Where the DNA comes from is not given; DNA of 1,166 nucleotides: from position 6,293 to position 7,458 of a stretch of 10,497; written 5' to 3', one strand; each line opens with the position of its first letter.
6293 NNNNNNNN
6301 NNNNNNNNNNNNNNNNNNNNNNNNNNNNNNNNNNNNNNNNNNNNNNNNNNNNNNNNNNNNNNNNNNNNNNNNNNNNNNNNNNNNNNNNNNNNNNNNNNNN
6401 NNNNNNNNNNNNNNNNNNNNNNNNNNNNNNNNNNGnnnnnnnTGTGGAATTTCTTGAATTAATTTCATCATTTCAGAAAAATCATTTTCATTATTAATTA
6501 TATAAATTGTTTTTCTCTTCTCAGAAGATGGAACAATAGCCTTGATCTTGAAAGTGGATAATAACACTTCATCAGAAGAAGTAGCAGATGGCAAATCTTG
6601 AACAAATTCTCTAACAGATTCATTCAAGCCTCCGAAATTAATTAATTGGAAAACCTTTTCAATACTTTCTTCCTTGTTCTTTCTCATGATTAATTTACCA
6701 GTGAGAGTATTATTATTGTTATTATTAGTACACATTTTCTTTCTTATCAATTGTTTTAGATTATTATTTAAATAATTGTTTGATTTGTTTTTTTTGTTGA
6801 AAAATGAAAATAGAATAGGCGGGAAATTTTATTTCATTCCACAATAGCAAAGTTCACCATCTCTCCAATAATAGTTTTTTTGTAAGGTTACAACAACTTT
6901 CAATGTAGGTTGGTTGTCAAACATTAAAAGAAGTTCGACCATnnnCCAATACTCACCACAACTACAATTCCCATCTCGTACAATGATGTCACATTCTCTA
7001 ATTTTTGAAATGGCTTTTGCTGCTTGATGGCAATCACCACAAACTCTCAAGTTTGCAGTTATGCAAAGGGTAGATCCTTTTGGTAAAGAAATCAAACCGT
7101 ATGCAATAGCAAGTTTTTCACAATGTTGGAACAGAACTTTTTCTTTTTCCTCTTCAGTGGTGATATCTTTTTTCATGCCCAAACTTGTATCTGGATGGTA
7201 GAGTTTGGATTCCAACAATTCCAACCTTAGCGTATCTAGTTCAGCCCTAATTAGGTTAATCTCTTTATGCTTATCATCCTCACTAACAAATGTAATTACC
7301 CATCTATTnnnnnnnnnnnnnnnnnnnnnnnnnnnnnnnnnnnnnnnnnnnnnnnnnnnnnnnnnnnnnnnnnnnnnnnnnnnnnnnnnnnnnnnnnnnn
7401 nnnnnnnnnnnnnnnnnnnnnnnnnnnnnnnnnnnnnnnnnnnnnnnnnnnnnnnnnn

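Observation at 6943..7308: DYW domain with two in-frame internal deletions: PG-box region missing and HxFxxG segment lost before CSCxEYW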

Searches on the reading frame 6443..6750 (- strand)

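Call 6: search_protein_families(library=pfam, proteins=[window:6443-6750:-], max_evalue=1)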
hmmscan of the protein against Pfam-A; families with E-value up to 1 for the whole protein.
window:6443-6750:- (102 aa): 1 family
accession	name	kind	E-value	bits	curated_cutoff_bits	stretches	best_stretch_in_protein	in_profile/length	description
PF17924.6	TetR_C_19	-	0.27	12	26.8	0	4-52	27-76/117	Tetracyclin repressor-like, C-terminal domain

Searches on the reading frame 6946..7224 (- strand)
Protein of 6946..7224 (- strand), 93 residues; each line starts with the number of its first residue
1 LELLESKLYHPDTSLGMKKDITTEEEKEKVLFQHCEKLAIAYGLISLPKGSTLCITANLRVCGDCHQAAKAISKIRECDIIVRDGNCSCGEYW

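Call 44: find_encoding_contigs(protein=window:6946-7176:-, flank=5000, max_places=6)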
Protein seq(77 aa) (77 aa): no gene with exactly this product is on record in the collection.

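Call 45: find_encoding_contigs(protein=window:6946-7224:-, flank=5000, max_places=6)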
Protein seq(93 aa) (93 aa): no gene with exactly this product is on record in the collection.

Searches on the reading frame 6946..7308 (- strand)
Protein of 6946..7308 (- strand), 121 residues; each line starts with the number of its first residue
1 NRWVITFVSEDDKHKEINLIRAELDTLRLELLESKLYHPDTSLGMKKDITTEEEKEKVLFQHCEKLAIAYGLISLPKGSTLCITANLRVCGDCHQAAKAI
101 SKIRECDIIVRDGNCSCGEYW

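Call 53: predict_structure(alignment_id=A2)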
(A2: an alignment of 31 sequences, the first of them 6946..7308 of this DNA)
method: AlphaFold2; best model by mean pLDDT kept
length: 121 residues; sequences in the alignment: 31
mean_pLDDT: 87.1   pTM: 0.82
mean pLDDT of the five models: 87.1, 86.8, 84.2, 83.8, 82.4
residues with pLDDT >= 90: 69; 70-90: 38; 50-70: 13; < 50: 1
segments of 3 or more residues with pLDDT < 50: none
pLDDT, mean of each block of 10 residues (from residue 1): 77 94 96 94 77 89 94 93 86 93 93 62 52
secondary structure, 60 per line:
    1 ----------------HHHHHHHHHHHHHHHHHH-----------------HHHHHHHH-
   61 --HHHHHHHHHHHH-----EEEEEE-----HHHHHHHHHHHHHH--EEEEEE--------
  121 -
elements in order: H17-34 H52-59 H63-74 E80-85 H91-104 E107-112

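Call 55: fold_search(model_id=the predicted structure, library=pdb)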
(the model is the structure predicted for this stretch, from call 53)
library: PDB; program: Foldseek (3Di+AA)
matches with E <= 10: 450; with E <= 0.001: 6
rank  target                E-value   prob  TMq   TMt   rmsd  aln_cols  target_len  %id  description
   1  9kfx_A                5.9e-10  1.00  0.84  0.18   2.5       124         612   48  Crystal structure of synthetic PPR-DYW in complex with target RNA (released 2025-11-12)
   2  7w86                  8.8e-09  1.00  0.72  0.74   4.1       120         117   41  Crystal structure of the DYW domain of DYW1 (released 2022-12-14)
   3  7o4f_A                1.3e-05  1.00  0.69  0.62   5.7       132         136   33  The DYW domain of A. thaliana OTP86 in its active state (released 2021-06-30)
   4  7o4e_A                2.4e-05  1.00  0.65  0.60   6.0       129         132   32  The DYW domain of A. thaliana OTP86 in its inactive state (released 2021-06-30)
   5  7o4f_D                2.7e-05  1.00  0.68  0.62   6.3       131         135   34  The DYW domain of A. thaliana OTP86 in its active state (released 2021-06-30)
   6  7o4e_B                9.5e-05  1.00  0.65  0.63   4.6       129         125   32  The DYW domain of A. thaliana OTP86 in its inactive state (released 2021-06-30)
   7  9c63_A                2.0e-01  0.60  0.44  0.36   5.4       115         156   13  High resolution structure of cytidine deaminase T6S toxin from Pseudomonas syringae (released 2025-11-12)
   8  9c63_B                2.1e-01  0.75  0.43  0.35   4.2        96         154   14  High resolution structure of cytidine deaminase T6S toxin from Pseudomonas syringae (released 2025-11-12)
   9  8ron_B                2.6e-01  0.16  0.27  0.08  12.5       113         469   11  Crystal structure of human FAD synthase, isoform 2 (released 2024-04-10)
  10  8rom                  4.4e-01  0.14  0.27  0.18  12.4       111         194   11  Crystal structure of human FAD synthase PAPS domain in complex with FAD (released 2024-04-10)
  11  3bjz_B                4.4e-01  0.13  0.30  0.22  13.4       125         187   14  Crystal structure of Pseudomonas aeruginosa phosphoheptose isomerase (released 2007-12-18)
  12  8ron_A                4.4e-01  0.13  0.26  0.08  13.4       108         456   13  Crystal structure of human FAD synthase, isoform 2 (released 2024-04-10)
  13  3o9p                  5.0e-01  0.10  0.29  0.11   9.4       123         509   12  The structure of the Escherichia coli murein tripeptide binding protein MppA (released 2011-07-06)
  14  6hlx                  5.3e-01  0.08  0.25  0.10   9.0       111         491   14  Structure of the PBP AgaA in complex with agropinic acid from A.tumefacien R10 (released 2018-12-26)
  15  8wd9_A                6.1e-01  0.13  0.33  0.11   8.9       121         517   18  Cryo-EM structure of Mycobacterium tuberculosis DppABCD in apo form (released 2024-09-18)
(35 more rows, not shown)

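Call 58: find_related_loci(query=window:6946-7308:-, collection=metagenome_contigs, flank=3000)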
Query window:6946-7308:- (121 aa) in metagenome_contigs; peptide patterns used: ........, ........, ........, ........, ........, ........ (x = any residue, [..] = any of these).
136 stretches matched a pattern; 3 encode a relative of the query (tblastn E <= 1e-3); 3 distinct loci.
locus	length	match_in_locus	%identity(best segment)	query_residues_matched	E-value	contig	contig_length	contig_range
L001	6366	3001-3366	44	7-121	1e-25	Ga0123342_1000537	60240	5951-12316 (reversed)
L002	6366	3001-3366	45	7-121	2e-25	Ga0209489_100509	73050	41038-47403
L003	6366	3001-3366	45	7-121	2e-25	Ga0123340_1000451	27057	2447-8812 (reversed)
